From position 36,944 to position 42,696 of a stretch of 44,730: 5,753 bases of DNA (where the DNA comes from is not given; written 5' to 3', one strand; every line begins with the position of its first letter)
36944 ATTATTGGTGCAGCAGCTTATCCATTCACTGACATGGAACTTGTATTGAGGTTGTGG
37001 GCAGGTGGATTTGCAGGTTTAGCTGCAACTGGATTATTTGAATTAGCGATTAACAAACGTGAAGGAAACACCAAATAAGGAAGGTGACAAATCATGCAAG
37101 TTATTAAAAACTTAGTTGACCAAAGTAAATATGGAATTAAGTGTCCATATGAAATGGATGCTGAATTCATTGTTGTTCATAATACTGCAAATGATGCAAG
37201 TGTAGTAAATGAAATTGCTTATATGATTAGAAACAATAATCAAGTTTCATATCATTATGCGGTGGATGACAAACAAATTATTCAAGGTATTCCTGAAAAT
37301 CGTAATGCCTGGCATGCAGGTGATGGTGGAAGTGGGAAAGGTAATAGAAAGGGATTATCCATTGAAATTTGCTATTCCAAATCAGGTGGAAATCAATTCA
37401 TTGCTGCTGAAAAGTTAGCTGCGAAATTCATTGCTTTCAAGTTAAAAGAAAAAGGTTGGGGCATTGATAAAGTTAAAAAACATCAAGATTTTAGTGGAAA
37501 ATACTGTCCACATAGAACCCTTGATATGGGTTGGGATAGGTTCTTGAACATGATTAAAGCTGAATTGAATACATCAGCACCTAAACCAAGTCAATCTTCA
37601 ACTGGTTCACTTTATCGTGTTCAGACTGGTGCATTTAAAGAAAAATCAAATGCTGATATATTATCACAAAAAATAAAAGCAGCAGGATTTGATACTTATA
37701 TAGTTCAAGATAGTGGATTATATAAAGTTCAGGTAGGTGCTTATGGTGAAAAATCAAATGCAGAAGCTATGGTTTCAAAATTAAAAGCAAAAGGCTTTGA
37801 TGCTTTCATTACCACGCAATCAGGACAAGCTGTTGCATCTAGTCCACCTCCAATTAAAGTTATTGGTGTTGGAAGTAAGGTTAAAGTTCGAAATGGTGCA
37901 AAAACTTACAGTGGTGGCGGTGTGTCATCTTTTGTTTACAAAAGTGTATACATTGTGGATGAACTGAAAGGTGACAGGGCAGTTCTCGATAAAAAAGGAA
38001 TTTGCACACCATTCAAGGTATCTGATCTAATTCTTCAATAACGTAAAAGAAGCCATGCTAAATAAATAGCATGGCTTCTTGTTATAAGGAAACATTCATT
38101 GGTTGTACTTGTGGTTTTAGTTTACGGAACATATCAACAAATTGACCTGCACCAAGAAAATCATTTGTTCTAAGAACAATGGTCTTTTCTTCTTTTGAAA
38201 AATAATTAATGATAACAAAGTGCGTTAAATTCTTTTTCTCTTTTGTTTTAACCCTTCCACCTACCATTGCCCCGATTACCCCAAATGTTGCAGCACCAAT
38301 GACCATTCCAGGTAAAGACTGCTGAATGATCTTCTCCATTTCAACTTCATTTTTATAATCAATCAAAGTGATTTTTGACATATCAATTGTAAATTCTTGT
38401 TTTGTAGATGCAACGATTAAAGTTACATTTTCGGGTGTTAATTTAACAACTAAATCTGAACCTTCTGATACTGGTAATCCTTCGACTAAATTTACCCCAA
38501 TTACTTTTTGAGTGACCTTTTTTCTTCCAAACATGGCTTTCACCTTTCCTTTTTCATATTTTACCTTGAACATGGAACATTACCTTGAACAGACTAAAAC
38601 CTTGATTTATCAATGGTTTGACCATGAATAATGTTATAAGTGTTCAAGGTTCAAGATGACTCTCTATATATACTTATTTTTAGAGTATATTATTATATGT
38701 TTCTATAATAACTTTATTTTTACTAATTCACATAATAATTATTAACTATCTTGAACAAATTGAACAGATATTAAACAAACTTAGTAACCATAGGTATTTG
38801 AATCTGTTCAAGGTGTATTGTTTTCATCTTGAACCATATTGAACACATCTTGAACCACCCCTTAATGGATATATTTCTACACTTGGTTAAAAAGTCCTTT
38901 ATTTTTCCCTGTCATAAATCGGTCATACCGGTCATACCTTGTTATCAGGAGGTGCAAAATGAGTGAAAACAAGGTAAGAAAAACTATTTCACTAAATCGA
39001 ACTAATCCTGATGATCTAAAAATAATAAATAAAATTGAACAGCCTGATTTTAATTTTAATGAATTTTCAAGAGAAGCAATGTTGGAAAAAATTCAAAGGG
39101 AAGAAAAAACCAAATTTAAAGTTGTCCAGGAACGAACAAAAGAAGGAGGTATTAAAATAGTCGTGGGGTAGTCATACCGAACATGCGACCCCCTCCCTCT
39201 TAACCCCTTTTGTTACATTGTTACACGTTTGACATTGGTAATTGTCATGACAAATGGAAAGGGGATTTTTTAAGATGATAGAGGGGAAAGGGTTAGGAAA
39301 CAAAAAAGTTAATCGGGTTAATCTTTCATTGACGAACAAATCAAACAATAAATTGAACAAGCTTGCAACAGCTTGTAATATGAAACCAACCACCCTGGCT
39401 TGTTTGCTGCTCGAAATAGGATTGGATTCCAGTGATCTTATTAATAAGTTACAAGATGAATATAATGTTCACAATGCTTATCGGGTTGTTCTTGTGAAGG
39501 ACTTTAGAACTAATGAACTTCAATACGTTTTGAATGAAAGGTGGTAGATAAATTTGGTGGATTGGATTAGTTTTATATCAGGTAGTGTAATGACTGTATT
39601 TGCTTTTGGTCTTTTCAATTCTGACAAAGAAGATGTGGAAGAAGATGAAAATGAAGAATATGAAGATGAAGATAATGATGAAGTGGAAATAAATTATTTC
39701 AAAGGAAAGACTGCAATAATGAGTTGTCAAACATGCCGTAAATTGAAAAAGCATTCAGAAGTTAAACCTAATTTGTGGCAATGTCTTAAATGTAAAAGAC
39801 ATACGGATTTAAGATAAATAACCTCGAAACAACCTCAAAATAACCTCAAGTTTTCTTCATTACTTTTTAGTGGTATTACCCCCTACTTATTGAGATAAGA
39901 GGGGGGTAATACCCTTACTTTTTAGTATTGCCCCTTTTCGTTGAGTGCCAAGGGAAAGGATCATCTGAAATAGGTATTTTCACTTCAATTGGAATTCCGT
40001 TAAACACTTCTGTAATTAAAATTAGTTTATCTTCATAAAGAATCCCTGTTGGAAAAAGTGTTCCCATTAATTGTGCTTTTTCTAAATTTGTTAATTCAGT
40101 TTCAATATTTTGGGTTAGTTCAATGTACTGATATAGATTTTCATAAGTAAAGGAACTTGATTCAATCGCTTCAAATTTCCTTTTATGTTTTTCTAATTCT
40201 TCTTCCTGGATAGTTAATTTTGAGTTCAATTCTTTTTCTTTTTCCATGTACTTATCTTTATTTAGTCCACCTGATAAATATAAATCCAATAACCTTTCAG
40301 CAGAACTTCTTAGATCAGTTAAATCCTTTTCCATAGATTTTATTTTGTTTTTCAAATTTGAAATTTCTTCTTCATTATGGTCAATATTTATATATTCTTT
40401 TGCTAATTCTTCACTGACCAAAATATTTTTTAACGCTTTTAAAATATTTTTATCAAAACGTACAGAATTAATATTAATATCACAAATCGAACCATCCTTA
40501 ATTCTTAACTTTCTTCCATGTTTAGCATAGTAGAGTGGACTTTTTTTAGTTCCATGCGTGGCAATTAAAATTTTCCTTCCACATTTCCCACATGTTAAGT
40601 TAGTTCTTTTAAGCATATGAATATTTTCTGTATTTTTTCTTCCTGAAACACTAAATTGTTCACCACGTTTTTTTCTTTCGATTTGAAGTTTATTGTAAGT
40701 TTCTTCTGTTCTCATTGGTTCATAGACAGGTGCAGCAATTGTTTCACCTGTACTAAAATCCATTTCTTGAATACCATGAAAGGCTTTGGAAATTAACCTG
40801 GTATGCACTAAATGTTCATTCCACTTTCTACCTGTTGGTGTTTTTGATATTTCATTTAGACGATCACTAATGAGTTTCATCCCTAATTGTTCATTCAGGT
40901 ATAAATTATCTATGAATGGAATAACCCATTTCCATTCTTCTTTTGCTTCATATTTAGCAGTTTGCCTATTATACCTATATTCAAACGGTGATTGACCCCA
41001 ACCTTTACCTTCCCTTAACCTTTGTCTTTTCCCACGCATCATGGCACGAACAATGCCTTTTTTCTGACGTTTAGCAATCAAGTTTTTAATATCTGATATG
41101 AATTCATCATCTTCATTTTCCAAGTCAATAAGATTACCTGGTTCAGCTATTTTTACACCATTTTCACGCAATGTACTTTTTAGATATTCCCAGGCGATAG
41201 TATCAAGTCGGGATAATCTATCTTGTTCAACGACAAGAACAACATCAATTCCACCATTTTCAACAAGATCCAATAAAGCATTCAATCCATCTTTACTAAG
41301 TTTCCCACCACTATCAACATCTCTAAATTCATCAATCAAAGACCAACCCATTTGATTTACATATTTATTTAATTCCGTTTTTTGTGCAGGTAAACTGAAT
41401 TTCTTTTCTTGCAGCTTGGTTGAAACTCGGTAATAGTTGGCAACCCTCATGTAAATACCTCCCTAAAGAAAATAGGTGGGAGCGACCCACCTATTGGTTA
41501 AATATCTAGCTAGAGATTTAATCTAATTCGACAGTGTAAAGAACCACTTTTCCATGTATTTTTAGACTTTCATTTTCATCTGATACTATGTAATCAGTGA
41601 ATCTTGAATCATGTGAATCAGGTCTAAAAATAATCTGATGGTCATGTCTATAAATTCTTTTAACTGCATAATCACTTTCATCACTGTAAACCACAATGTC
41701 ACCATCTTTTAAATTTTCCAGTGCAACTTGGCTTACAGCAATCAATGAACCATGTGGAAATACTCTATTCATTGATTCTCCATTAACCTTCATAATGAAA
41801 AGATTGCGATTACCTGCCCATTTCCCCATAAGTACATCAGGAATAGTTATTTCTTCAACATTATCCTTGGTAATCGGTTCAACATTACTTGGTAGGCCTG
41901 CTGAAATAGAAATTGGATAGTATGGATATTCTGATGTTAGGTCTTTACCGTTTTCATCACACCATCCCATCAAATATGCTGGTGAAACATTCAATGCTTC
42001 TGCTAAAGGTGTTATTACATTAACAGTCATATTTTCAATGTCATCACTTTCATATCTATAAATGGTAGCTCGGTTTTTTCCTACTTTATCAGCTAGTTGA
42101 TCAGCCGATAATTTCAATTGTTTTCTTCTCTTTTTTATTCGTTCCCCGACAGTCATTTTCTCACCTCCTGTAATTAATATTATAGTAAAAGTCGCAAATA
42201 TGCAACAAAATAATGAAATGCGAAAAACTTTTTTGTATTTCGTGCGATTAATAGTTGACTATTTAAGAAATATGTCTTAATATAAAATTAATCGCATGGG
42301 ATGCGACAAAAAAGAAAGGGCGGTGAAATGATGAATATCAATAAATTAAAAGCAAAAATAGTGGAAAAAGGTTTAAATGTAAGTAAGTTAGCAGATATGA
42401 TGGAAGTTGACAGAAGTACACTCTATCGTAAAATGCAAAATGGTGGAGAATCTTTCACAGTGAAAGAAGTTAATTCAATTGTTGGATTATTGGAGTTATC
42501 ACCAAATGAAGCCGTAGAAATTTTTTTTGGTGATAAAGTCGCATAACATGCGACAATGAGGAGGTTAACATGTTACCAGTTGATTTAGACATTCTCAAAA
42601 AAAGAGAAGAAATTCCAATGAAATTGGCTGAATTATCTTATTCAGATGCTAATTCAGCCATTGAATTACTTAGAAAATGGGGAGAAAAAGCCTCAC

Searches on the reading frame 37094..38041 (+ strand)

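Call 8: search_protein_families(library=pfam, proteins=[window:37094-38041:+], max_evalue=0.01)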
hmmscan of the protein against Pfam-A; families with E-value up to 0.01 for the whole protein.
window:37094-38041:+ (315 aa): 2 families
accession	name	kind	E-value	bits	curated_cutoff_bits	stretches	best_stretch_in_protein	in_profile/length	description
PF05036.18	SPOR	-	7.3e-31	106.8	21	3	172-240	3-75/76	SPOR domain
PF01510.30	Amidase_2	-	3.3e-19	69.9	26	1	22-140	4-130/131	N-acetylmuramoyl-L-alanine amidase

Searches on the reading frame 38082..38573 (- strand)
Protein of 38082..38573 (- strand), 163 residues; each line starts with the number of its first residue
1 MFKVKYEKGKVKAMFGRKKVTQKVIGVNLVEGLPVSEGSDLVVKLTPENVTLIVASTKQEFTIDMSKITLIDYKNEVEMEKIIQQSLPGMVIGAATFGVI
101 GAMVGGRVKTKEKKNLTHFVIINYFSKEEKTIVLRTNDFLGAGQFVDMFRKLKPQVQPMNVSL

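Call 8: search_protein_families(library=pfam, proteins=[window:38082-38573:-], max_evalue=0.01)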
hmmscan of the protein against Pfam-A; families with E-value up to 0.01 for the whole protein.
window:38082-38573:- (163 aa): 0 families

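Call 17: find_related_loci(query=window:38082-38534:-, collection=viral_contigs, flank=3000)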
Query window:38082-38534:- (150 aa) in viral_contigs; peptide patterns used: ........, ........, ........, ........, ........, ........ (x = any residue, [..] = any of these).
6 stretches matched a pattern; 4 encode a relative of the query (tblastn E <= 1e-3); 4 distinct loci.
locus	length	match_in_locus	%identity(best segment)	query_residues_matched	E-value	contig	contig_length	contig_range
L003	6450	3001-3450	73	1-150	2e-71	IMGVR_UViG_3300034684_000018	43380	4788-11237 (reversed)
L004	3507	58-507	71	1-150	2e-69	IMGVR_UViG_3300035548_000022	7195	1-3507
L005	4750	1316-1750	73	1-145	8e-68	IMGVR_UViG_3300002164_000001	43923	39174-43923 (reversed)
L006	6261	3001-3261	71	12-98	2e-39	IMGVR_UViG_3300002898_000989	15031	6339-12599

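Call 95: search_protein_families(library=phrogs, proteins=[window:38082-38534:-], max_evalue=0.001)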
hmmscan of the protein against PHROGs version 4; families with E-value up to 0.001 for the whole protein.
window:38082-38534:- (150 aa): 3 families
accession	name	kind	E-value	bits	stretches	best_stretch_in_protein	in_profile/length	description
phrog_17658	-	unknown function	5.1e-10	40.6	1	6-127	5-137/176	-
phrog_20665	-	unknown function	0.00016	22.1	1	18-135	126-249/306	-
phrog_888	-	unknown function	0.00041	21.2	1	40-113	100-178/271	-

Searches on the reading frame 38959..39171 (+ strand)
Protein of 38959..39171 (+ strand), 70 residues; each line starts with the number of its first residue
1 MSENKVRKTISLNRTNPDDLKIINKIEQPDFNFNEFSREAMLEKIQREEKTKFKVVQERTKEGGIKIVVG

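Call 8: search_protein_families(library=pfam, proteins=[window:38959-39171:+], max_evalue=0.01)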
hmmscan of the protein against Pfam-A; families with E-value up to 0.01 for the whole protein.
window:38959-39171:+ (70 aa): 0 families

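Call 95: search_protein_families(library=phrogs, proteins=[window:38959-39171:+], max_evalue=0.001)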
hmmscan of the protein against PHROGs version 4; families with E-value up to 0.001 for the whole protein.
window:38959-39171:+ (70 aa): 1 family
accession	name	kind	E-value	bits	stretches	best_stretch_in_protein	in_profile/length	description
phrog_17574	-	unknown function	1e-05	27.4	1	3-63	2-60/102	-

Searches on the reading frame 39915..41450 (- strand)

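Call 8: search_protein_families(library=pfam, proteins=[window:39915-41450:-], max_evalue=0.01)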
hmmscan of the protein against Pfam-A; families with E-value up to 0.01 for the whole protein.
window:39915-41450:- (511 aa): 3 families
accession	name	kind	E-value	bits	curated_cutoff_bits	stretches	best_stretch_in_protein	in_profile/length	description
PF00239.26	Resolvase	-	8.3e-22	78.3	23.3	1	4-149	2-144/145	Resolvase, N terminal domain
PF07508.19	Recombinase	-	0.00022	21.9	21.1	1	180-262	10-102/102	Recombinase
PF20147.5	Crinkler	-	0.0043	18.2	24.6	1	354-429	17-87/106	Crinkler effector protein N-terminal domain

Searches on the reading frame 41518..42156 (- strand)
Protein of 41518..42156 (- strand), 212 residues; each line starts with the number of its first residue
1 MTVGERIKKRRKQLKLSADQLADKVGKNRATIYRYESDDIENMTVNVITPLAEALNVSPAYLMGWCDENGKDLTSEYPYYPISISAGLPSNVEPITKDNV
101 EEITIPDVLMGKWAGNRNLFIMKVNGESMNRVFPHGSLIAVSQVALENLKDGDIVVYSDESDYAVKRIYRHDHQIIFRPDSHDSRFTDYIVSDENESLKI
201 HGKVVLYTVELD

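Call 8: search_protein_families(library=pfam, proteins=[window:41518-42156:-], max_evalue=0.01)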
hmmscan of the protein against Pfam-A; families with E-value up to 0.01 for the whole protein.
window:41518-42156:- (212 aa): 6 families
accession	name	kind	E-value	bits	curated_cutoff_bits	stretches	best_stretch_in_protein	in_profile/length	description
PF00717.28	Peptidase_S24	-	5.4e-15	55.5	23.3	1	82-205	4-116/116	Peptidase S24-like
PF01381.28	HTH_3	-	9.8e-12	45.2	23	1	7-62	1-55/55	Helix-turn-helix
PF12844.13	HTH_19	-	2e-09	37.6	30.2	1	4-63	1-59/64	Helix-turn-helix domain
PF13560.12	HTH_31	-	4.3e-07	30.6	27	1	4-60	3-59/64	Helix-turn-helix domain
PF13443.12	HTH_26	-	6.2e-07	30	22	1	6-65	1-60/63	Cro/C1-type HTH DNA-binding domain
PF10502.14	Peptidase_S26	-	0.0028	18.1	22.9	0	122-168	26-77/168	Signal peptidase, peptidase S26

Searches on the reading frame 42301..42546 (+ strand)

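Call 16: search_protein_families(library=phrogs, proteins=[window:42301-42546:+], max_evalue=0.001)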
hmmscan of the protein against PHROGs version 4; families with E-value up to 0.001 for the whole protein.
window:42301-42546:+ (81 aa): 2 families
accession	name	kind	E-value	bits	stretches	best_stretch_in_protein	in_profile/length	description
phrog_3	-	transcription regulation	4.7e-09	37.5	1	2-79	79-150/430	transcriptional repressor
phrog_4583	-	transcription regulation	0.00024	22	1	14-69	13-67/81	transcriptional repressor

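Call 43: search_protein_families(library=pfam, proteins=[window:42301-42546:+], max_evalue=0.01)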
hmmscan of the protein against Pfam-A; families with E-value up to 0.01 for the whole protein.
window:42301-42546:+ (81 aa): 4 families
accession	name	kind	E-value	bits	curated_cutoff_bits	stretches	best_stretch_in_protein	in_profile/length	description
PF02954.25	HTH_8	-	0.00089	19.4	22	1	26-46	20-40/42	Bacterial regulatory protein, Fis family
PF13443.12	HTH_26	-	0.006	17.3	22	1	15-73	1-59/63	Cro/C1-type HTH DNA-binding domain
PF05339.17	DUF739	-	0.006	17.1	27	1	14-77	6-68/69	Protein of unknown function (DUF739)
PF20432.4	Xre-like-HTH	-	0.0084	16.8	25.8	0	20-63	18-61/63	Antitoxin Xre-like helix-turn-helix domain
